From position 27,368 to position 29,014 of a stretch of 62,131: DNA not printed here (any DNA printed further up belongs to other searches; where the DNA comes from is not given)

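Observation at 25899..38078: Four divergent pyrrolysine-free MttB methyltransferases interleaved with a peptidase and an amidohydrolase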

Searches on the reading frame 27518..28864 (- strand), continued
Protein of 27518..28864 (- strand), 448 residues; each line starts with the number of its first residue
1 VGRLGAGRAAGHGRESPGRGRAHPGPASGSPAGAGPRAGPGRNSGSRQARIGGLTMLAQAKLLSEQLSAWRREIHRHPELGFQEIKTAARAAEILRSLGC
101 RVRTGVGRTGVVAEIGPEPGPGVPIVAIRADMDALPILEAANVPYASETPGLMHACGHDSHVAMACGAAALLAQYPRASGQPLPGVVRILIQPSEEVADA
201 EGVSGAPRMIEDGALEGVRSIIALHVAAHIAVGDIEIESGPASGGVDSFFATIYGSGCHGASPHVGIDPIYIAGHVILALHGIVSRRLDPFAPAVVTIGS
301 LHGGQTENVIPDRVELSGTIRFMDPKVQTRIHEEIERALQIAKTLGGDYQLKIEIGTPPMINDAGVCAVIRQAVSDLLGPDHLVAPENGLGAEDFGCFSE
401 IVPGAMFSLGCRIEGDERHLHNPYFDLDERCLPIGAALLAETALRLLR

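Call 69: find_encoding_contigs(protein=P0354, flank=10000, max_places=1)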
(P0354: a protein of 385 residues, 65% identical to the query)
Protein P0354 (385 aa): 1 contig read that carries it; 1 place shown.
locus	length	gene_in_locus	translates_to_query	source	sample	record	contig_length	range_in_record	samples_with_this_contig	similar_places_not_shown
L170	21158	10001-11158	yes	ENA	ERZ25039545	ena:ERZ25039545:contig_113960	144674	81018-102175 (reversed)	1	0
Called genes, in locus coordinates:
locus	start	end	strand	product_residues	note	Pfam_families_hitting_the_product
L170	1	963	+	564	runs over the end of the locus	PF01433:Peptidase_M1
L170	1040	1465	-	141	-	PF07366:SnoaL, PF12680:SnoaL_2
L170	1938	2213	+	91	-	PF00392:GntR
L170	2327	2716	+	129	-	PF07729:FCD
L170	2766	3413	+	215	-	PF02607:B12-binding_2, PF02310:B12-binding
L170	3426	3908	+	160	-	PF06253:MTTB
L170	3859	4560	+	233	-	PF06253:MTTB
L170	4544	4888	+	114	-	PF06253:MTTB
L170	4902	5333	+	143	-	PF06253:MTTB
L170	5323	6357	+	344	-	PF06253:MTTB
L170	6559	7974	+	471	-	PF02897:Peptidase_S9_N (faint), PF00930:DPPIV_N (faint), PF25174:Beta-prop_THOC3 (faint), PF26549:Tricorn_N, PF26550:Tricorn_2nd, PF07676:PD40 (weak)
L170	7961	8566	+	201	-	PF00326:Peptidase_S9, PF01738:DLH (weak), PF05448:AXE1 (faint)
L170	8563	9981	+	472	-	PF06253:MTTB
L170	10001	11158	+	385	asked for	PF01546:Peptidase_M20, PF07687:M20_dimer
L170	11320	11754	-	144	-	PF13302:Acetyltransf_3, PF00583:Acetyltransf_1 (weak)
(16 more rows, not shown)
